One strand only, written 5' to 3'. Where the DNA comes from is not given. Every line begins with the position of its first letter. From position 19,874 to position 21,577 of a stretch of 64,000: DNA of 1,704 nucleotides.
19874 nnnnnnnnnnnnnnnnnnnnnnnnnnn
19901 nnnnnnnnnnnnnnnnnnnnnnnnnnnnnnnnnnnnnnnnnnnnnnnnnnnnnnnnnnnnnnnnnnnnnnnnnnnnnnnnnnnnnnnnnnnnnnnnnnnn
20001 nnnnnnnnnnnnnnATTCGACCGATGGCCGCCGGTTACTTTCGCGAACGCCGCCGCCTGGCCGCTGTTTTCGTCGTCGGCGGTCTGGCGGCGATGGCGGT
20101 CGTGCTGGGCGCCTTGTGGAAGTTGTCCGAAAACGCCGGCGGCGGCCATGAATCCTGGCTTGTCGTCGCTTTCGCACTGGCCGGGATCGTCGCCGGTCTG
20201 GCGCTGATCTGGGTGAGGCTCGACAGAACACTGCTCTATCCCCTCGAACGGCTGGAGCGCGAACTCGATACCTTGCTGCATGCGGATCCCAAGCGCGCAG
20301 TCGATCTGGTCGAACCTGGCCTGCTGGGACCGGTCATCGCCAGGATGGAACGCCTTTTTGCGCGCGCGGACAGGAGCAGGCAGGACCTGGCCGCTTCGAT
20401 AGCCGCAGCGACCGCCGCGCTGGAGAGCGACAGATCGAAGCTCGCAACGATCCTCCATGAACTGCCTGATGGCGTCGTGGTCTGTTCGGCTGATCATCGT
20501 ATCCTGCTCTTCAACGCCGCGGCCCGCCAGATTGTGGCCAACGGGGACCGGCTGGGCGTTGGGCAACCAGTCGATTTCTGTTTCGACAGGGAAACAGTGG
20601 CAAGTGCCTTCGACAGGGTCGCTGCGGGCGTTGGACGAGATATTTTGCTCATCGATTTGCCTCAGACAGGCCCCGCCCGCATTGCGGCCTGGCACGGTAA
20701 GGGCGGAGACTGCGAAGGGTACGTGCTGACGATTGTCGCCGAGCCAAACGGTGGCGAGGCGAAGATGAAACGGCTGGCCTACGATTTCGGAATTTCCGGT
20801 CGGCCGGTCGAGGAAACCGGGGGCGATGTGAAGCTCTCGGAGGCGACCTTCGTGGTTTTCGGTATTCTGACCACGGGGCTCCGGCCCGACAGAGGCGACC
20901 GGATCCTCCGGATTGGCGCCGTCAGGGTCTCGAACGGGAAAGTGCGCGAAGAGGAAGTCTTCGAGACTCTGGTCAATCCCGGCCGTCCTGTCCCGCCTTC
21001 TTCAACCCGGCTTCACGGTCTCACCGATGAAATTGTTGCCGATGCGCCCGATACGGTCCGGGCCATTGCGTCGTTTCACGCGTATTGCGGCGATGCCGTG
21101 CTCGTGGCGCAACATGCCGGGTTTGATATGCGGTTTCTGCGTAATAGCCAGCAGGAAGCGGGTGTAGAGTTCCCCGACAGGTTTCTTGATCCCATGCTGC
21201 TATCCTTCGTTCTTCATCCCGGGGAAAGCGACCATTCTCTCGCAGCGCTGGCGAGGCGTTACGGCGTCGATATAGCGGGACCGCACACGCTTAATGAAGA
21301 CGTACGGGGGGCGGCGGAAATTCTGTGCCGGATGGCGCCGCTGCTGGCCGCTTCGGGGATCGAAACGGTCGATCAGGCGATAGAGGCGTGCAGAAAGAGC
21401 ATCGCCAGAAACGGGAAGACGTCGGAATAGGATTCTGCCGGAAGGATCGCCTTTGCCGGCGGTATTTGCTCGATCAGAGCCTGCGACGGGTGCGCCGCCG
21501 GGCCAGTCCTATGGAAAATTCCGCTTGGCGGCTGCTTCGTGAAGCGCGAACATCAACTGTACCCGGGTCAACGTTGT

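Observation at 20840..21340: DnaQ-like exonuclease domain with both motif-I catalytic carboxylates replaced, fused to a membrane PAS sensor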

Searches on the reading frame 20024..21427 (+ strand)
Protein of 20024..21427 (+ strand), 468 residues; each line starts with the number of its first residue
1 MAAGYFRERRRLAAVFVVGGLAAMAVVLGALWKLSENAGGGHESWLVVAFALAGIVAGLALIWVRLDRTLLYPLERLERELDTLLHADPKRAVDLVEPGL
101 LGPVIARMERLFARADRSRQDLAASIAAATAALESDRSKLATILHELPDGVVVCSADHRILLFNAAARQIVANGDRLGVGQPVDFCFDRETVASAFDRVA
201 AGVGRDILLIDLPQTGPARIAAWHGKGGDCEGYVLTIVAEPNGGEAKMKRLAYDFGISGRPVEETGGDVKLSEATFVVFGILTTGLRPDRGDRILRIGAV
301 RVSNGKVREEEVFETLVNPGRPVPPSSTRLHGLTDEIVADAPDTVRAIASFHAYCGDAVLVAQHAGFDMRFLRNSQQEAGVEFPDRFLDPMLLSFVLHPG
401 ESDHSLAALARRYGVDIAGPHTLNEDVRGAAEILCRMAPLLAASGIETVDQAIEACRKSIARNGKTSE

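Call 3: search_protein_families(library=pfam, proteins=[window:20024-21427:+], max_evalue=1)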
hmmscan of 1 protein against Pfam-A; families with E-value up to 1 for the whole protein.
window:20024-21427:+ (468 aa): 8 families
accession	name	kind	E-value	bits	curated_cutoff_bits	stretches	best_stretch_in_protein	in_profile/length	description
PF00929.31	RNase_T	-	1.4e-23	84.7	24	1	283-434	7-164/164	Exonuclease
PF00989.32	PAS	-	0.0026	18.2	22.6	1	140-170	3-33/113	PAS fold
PF08448.16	PAS_4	-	0.006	17.2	23.1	1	145-202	2-62/110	PAS fold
PF13188.13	PAS_8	-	0.0061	16.9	21.8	1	139-178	2-44/65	PAS domain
PF24838.2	8xMP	-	0.068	13.4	30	1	8-64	16-67/136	Octameric membrane protein family (8xMP)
PF23933.1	DUF7269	-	0.22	12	29.1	1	13-133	2-101/162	Family of unknown function (DUF7269)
PF19297.4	QcrA_N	-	0.27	11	27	1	7-64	51-110/222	QcrA subunit N-terminal region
PF19529.4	DUF6057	-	0.46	9.7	29.8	1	15-77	158-222/569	Family of unknown function (DUF6057)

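Call 4: search_protein_families(library=ncbifam, proteins=[window:20024-21427:+], max_evalue=1)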
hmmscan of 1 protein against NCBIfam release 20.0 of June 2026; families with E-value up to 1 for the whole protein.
window:20024-21427:+ (468 aa): 35 families (the best 25 are shown)
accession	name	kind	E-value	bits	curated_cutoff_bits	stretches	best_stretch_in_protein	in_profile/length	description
NF005906.0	PRK07883.1-4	equivalog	1.9e-37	128.9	495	1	270-460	2-191/563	DEDD exonuclease domain-containing protein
NF005836.0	PRK07740.1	equivalog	9e-37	126.8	261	1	268-451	53-236/244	hypothetical protein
NF005907.0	PRK07883.1-5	equivalog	1.3e-34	119.5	454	1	271-456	25-210/584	DEDD exonuclease domain-containing protein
NF001688.0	PRK00448.1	equivalog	4.8e-31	107.2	873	1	267-453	416-600/1445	PolC-type DNA polymerase III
NF005905.0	PRK07883.1-3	equivalog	9.2e-31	107.1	508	1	269-455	19-205/581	DEDD exonuclease domain-containing protein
TIGR01405.1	polC_Gram_pos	equivalog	5.5e-30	103.9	1043.45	1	267-451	182-364/1211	DNA polymerase III subunit alpha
NF005904.0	PRK07883.1-2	equivalog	3.2e-26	91.8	969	1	264-458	20-214/584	DEDD exonuclease domain-containing protein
NF005903.0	PRK07883.1-1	equivalog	1.2e-25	90.1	1038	1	264-448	30-220/642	DEDD exonuclease domain-containing protein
NF005981.0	PRK08074.1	equivalog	1.1e-24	86.5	789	1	274-451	3-179/931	ATP-dependent DNA helicase DinG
TIGR01407.1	dinG_rel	hypoth_equivalog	7e-24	84.1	547.7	1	275-435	1-159/889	putative DnaQ family exonuclease/DinG family helicase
NF005289.0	PRK06807.1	equivalog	2.9e-21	76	335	1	275-435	9-166/313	3'-5' exonuclease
TIGR01406.1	dnaQ_proteo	equivalog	6.7e-21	75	222.7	1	280-418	6-147/231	DNA polymerase III subunit epsilon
NF004719.0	PRK06063.1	equivalog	8.3e-21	74.2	389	1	272-465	14-201/331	DEDDh family exonuclease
NF004316.1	PRK05711.1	equivalog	2.1e-19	70.1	196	1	277-418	4-148/234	DNA polymerase III subunit epsilon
TIGR00573.1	dnaq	subfamily_domain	3.8e-18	65.8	71.5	1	271-376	4-106/217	exonuclease, DNA polymerase III, epsilon subunit family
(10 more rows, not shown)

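Call 5: find_homologous_proteins(query=window:20024-21427:+, max_evalue=0.00001)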
Query window:20024-21427:+ (468 aa): 118 proteins with E <= 0.00001 among 8000 candidates.
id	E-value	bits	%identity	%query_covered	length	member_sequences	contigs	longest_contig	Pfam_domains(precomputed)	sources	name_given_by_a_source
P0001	0.0e+0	1031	100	100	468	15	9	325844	PF00929.32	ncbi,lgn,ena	-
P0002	5.5e-115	403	48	98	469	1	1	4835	PF00929.32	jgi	-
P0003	3.9e-112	393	47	98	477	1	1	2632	PF00929.32,PF08448.17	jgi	-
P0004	6.0e-109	383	48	94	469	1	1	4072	PF00929.32,PF08448.17,PF16473.12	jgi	-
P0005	3.5e-73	265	39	87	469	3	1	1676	PF00929.32,PF01612.27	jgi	jgi:DNA polymerase-3 subunit epsilon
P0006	6.9e-71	257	42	44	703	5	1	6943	PF00929.32,PF00989.32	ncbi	-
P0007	4.3e-70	255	34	84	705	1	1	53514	PF00929.32,PF00989.32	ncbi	-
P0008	3.8e-68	248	46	44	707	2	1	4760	PF00929.32,PF12860.14,PF08448.17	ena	-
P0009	3.8e-67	245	40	46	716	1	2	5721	PF00929.32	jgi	jgi:DNA polymerase-3 subunit epsilon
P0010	3.3e-66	242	43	46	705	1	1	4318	PF00929.32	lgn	-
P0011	3.6e-66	242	41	44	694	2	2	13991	PF00929.32,PF00989.32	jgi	jgi:DNA polymerase-3 subunit epsilon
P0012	4.9e-66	241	45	45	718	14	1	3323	PF00929.32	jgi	jgi:DNA polymerase-3 subunit epsilon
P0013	6.2e-66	241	41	44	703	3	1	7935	PF00929.32,PF00989.32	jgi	jgi:DNA polymerase-3 subunit epsilon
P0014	3.2e-65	239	34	86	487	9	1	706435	PF00929.32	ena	-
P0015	3.8e-65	238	36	88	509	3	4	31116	PF00929.32,PF08448.17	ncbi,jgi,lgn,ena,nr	ncbi:MAG TPA: exonuclease domain-containing protein [Methyloceanibacter sp.]|nr:exonuclease domain-c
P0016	5.2e-65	238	34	86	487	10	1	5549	PF00929.32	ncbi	-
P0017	9.5e-65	237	42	44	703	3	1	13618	PF00929.32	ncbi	-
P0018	1.7e-64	236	47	41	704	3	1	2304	PF00929.32,PF08448.17,PF00989.32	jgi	jgi:DNA polymerase III subunit epsilon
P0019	2.6e-64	236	50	44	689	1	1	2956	PF00929.32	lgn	-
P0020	6.3e-64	234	34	89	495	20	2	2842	PF00929.32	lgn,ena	-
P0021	7.6e-64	234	43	44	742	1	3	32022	PF00929.32,PF08448.17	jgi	jgi:DNA polymerase III subunit epsilon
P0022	8.8e-64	234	34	90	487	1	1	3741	PF00929.32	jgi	-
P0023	1.2e-63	234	44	44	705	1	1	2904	PF00929.32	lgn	-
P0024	1.6e-63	233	47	38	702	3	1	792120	PF00929.32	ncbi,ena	-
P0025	1.8e-63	233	34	85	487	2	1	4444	PF00929.32,PF00989.32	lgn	-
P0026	2.9e-63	232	41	46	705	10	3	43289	PF00929.32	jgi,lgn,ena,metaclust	metaclust:\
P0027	4.8e-63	232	43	42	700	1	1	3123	PF00929.32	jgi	jgi:DNA polymerase-3 subunit epsilon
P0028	7.7e-63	231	41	44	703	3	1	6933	PF13188.14,PF00929.32,PF08448.17,PF00989.32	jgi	jgi:DNA polymerase-3 subunit epsilon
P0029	1.4e-62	230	43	42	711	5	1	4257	PF00929.32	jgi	jgi:DNA polymerase III subunit epsilon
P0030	4.6e-62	228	44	44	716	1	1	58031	PF00929.32,PF08448.17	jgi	-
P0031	5.3e-62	228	43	44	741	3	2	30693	PF00929.32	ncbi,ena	-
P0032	2.2e-61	226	40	45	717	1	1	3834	PF00929.32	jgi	jgi:DNA polymerase-3 subunit epsilon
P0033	3.2e-61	226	33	88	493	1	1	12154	PF00929.32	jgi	jgi:DNA polymerase III epsilon subunit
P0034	4.3e-61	225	40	44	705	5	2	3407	PF00929.32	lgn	-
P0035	4.8e-61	225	48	44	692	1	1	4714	PF00929.32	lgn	-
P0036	5.8e-61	225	48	44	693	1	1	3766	PF00929.32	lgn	-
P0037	7.2e-61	224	33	85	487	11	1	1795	PF00929.32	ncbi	-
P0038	9.3e-61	224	41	44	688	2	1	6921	PF00929.32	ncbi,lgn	ncbi:MAG: exonuclease domain-containing protein [Pseudomonadota bacterium]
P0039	8.9e-60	221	41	59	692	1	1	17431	PF00929.32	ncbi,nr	ncbi:histidine kinase [Ectothiorhodospiraceae bacterium WFHF3C12]|nr:histidine kinase [Ectothiorhodo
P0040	1.1e-59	221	43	45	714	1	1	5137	PF13188.14,PF00929.32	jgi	jgi:DNA polymerase III subunit epsilon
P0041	1.2e-59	220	44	44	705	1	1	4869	PF00929.32,PF08448.17,PF00989.32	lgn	-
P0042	1.5e-59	220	43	45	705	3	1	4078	PF00929.32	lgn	-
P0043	1.5e-59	220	33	87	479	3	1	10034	PF00929.32,PF21762.4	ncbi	-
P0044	1.7e-59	220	33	89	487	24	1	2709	PF00929.32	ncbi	-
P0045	2.7e-59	219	45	44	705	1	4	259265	PF13188.14,PF00929.32,PF00989.32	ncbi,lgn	ncbi:MAG: exonuclease domain-containing protein [Aquisalimonadaceae bacterium]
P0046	2.9e-59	219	39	45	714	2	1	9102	PF00929.32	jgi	jgi:DNA polymerase-3 subunit epsilon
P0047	4.2e-59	219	45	45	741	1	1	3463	PF00929.32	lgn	-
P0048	9.1e-59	217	32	85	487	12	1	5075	PF00929.32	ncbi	-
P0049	9.8e-59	217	46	45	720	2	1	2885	PF00929.32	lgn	-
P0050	4.2e-58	215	47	41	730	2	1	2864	PF00929.32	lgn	-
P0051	1.1e-57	214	43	44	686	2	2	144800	PF00929.32,PF01612.27,PF21762.4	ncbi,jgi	jgi:DNA polymerase-3 subunit epsilon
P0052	1.6e-57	213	40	44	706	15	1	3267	PF00929.32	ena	-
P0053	4.1e-56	209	44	44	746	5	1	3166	PF00929.32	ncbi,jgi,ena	jgi:DNA polymerase-3 subunit epsilon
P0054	2.6e-55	206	41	47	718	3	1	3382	PF00929.32,PF13482.13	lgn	-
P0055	1.5e-54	204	40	42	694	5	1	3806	PF00929.32,PF26769.1,PF08448.17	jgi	jgi:DNA polymerase III subunit epsilon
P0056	2.2e-54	203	38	51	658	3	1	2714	PF00929.32,PF08448.17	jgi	-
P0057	1.1e-53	201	42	40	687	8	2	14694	PF00929.32,PF08448.17,PF00989.32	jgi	jgi:DNA polymerase-3 subunit epsilon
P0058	1.4e-53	200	43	44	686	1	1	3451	PF00929.32,PF01612.27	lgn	-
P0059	2.4e-53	200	43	45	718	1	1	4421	PF00929.32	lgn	-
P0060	3.0e-53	199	39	44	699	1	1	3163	PF00929.32,PF00989.32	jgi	jgi:DNA polymerase III subunit epsilon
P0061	3.4e-53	199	42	44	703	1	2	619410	PF00929.32,PF08448.17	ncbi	ncbi:3'-5' exonuclease [Nocardioides pacificus]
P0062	4.1e-53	199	37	52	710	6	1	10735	PF13426.14,PF00929.32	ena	-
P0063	4.1e-53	199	43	44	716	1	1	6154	PF00929.32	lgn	-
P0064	5.9e-53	198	43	44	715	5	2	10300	PF00929.32,PF21762.4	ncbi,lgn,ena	-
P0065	6.4e-53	198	37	51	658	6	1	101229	PF00929.32,PF08448.17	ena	-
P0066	1.0e-52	197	41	44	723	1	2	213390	PF00929.32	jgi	jgi:DNA polymerase-3 subunit epsilon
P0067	1.2e-52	197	34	59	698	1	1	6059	PF00929.32,PF01612.27,PF16473.12,PF21762.4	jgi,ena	-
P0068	2.4e-52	196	44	44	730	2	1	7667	PF00929.32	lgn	-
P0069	3.2e-52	196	40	44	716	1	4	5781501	PF13426.14,PF00929.32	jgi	jgi:DNA polymerase III subunit epsilon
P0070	3.7e-52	196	45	41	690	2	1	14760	PF00929.32,PF08448.17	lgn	-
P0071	4.9e-52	195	45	38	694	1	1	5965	PF00929.32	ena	-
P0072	6.2e-52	195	43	44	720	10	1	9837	PF00929.32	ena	-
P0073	8.9e-52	194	33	61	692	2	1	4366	PF13426.14,PF00929.32,PF08448.17,PF00989.32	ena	-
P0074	9.3e-52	194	34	89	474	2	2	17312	PF00929.32,PF08448.17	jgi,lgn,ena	-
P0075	2.2e-51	193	41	44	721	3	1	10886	PF00929.32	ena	-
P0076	2.9e-51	193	40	44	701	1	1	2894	PF00929.32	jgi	jgi:DNA polymerase III subunit epsilon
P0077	5.1e-51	192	45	44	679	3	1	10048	PF00929.32,PF01612.27,PF08448.17,PF00989.32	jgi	jgi:DNA polymerase-3 subunit epsilon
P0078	5.2e-51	192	43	44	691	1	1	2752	PF00929.32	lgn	-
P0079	6.2e-51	192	44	44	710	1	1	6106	PF00929.32,PF08448.17,PF00989.32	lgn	-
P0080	8.2e-51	191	44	44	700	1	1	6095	PF00929.32,PF08448.17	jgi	-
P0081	2.0e-50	190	36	51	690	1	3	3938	PF00929.32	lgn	-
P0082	3.2e-50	189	44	41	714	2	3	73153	PF13426.14,PF00929.32,PF12860.14,PF08448.17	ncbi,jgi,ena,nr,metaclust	ncbi:MAG: hypothetical protein A3I63_08520 [Betaproteobacteria bacterium RIFCSPLOWO2_02_FULL_66_14]|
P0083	1.6e-49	187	40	44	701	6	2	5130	PF00929.32,PF08448.17,PF00989.32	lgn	-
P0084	6.9e-49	185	42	40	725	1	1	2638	PF00929.32,PF08448.17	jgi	jgi:DNA polymerase-3 subunit epsilon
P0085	8.4e-47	178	39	44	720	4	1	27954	PF00929.32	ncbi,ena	-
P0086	1.5e-46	177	47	41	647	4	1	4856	PF00929.32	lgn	-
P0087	8.4e-45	171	46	43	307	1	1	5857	PF00929.32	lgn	-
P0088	1.5e-44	171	46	43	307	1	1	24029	PF00929.32,PF01612.27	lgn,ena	-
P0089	3.3e-44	169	46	44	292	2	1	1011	PF00929.32,PF01612.27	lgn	-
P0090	4.3e-44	169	47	40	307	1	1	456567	PF00929.32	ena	-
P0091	9.4e-44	168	42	44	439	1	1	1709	PF00929.32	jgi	jgi:DNA polymerase-3 subunit epsilon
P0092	1.4e-42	164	42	44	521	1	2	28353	PF00892.27,PF00929.32,PF21762.4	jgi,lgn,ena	-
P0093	5.9e-42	162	46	40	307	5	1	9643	PF00929.32,PF01612.27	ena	-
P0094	9.4e-41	158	40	46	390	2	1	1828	PF00929.32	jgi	jgi:DNA polymerase-3 subunit epsilon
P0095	2.1e-40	157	43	44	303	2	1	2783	PF00929.32,PF01612.27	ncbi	-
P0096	6.8e-40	155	41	46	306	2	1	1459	PF00929.32,PF01612.27,PF16473.12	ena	-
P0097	1.0e-39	155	43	44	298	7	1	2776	PF00929.32,PF01612.27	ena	-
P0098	2.2e-39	154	45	40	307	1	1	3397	PF00929.32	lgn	-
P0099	4.3e-39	153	39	43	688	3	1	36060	PF00929.32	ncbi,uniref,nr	ncbi:3'-5' exonuclease [Halomonas salina]|uniref:DNA-directed DNA polymerase n=1 Tax=Halomonas salin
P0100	7.5e-38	149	42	43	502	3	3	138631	PF00892.27,PF00929.32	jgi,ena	-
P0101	1.9e-37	147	41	45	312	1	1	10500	PF00929.32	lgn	-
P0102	4.0e-36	143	38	44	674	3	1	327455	PF00929.32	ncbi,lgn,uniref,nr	ncbi:3'-5' exonuclease [Modicisalibacter xianhensis]|uniref:DNA-directed DNA polymerase n=1 Tax=Modi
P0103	6.2e-36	142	37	43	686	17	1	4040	PF00929.32,PF01612.27,PF08448.17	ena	-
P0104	3.1e-30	123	32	64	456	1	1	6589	PF00929.32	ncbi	-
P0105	3.7e-29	120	32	67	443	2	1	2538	PF00929.32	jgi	-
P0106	2.4e-24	104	41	40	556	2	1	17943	PF00929.32,PF02151.26,PF01541.31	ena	-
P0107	2.7e-20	91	38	36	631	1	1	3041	PF00929.32,PF27096.1,PF16473.12,PF24348.2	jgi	-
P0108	1.3e-19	88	34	41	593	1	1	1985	PF00929.32,PF27096.1,PF01541.31,PF16473.12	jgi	jgi:DNA polymerase-3 subunit epsilon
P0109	1.6e-18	85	38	39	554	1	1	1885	PF00929.32,PF02151.26,PF01541.31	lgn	-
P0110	1.8e-17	81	35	48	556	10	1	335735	PF00929.32,PF02151.26,PF01541.31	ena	-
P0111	2.3e-17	81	33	38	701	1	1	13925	PF00929.32,PF10335.15,PF03445.20,PF00571.34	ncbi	-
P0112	3.2e-17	80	37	39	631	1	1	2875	PF00929.32,PF27096.1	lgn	-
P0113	5.3e-17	80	41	34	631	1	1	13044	PF00929.32,PF27096.1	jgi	jgi:DNA polymerase-3 subunit epsilon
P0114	3.6e-16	77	38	39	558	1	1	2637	PF00929.32,PF02151.26,PF01541.31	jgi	jgi:DNA polymerase III epsilon subunit family exonuclease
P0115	5.6e-13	67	34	40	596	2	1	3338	PF00929.32,PF27096.1,PF16473.12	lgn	-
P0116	3.0e-11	61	34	35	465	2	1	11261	PF00929.32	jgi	jgi:DNA polymerase-3 subunit epsilon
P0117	1.3e-10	59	34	31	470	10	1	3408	PF27115.1,PF00929.32,PF27096.1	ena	-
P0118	4.6e-8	50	32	35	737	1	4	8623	PF00929.32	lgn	-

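Call 8: list_cluster_members(proteins=[P0001, P0002, P0003, P0004])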
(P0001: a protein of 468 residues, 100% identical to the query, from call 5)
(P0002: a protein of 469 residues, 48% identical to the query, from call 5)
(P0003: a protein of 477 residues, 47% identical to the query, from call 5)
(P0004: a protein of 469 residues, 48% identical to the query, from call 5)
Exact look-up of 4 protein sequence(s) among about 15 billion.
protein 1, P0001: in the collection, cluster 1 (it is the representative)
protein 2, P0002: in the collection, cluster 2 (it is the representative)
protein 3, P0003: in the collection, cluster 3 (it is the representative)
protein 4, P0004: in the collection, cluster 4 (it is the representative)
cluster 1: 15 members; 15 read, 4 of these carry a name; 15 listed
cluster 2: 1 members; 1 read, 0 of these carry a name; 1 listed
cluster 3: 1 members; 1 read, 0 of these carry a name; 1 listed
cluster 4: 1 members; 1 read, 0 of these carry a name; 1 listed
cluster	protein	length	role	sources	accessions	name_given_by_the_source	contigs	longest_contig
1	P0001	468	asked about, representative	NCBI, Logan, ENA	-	-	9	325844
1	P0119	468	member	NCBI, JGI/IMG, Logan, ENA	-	DNA polymerase-3 subunit epsilon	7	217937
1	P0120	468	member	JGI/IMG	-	DNA polymerase-3 subunit epsilon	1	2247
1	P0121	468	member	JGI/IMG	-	DNA polymerase-3 subunit epsilon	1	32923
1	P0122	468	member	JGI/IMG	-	DNA polymerase-3 subunit epsilon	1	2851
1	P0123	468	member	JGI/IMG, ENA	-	-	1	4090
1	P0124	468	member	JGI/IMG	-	-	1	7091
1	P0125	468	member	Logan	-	-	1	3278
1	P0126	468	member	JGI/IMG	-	-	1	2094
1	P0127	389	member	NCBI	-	-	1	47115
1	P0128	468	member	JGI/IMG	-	-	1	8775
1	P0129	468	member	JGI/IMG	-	-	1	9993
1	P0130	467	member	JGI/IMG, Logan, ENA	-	-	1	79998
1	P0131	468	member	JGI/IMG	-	-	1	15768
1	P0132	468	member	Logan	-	-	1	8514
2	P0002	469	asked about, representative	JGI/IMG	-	-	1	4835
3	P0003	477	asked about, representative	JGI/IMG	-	-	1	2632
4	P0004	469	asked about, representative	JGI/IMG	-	-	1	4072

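Call 9: find_encoding_contigs(protein=P0001, flank=8000, max_places=8)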
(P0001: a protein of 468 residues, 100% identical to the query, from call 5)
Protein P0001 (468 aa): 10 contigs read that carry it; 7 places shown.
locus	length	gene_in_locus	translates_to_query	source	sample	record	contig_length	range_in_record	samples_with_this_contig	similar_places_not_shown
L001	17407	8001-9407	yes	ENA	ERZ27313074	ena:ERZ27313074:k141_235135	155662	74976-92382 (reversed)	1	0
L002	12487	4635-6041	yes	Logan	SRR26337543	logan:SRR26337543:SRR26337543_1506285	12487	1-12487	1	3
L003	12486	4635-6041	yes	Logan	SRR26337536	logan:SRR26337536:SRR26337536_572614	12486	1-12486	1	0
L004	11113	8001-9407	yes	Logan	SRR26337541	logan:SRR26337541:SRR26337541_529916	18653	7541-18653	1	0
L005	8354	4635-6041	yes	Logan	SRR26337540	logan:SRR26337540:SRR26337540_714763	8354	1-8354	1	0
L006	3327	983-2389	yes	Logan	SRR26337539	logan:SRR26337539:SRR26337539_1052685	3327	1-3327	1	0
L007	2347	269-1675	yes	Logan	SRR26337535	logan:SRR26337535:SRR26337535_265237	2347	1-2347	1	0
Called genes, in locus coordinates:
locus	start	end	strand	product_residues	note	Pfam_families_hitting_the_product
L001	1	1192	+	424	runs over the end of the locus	PF00330:Aconitase, PF28406:AcnX_3rd (weak)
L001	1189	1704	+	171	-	PF00694:Aconitase_C (weak)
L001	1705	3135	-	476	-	PF04909:Amidohydro_2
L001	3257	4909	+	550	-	PF20695:UbiD_N (faint), PF01977:UbiD, PF20696:UbiD_C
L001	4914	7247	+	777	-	PF01315:Ald_Xan_dh_C, PF02738:MoCoBD_1, PF20256:MoCoBD_2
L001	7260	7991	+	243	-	PF00378:ECH_1, PF16113:ECH_2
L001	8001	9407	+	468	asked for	PF00929:RNase_T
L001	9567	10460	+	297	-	PF00582:Usp (weak)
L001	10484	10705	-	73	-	PF04102:SlyX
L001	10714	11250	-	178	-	-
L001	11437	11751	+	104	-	PF03795:YCII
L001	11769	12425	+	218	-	-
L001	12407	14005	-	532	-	PF01266:DAO (faint), PF01494:FAD_binding_3, PF21274:Rng_hyd_C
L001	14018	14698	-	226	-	PF01738:DLH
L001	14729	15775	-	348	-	PF08240:ADH_N, PF00107:ADH_zinc_N, PF13602:ADH_zinc_N_2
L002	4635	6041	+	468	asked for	PF00929:RNase_T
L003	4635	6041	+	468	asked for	PF00929:RNase_T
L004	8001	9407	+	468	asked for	PF00929:RNase_T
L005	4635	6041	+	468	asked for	PF00929:RNase_T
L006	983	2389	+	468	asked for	PF00929:RNase_T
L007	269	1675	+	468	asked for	PF00929:RNase_T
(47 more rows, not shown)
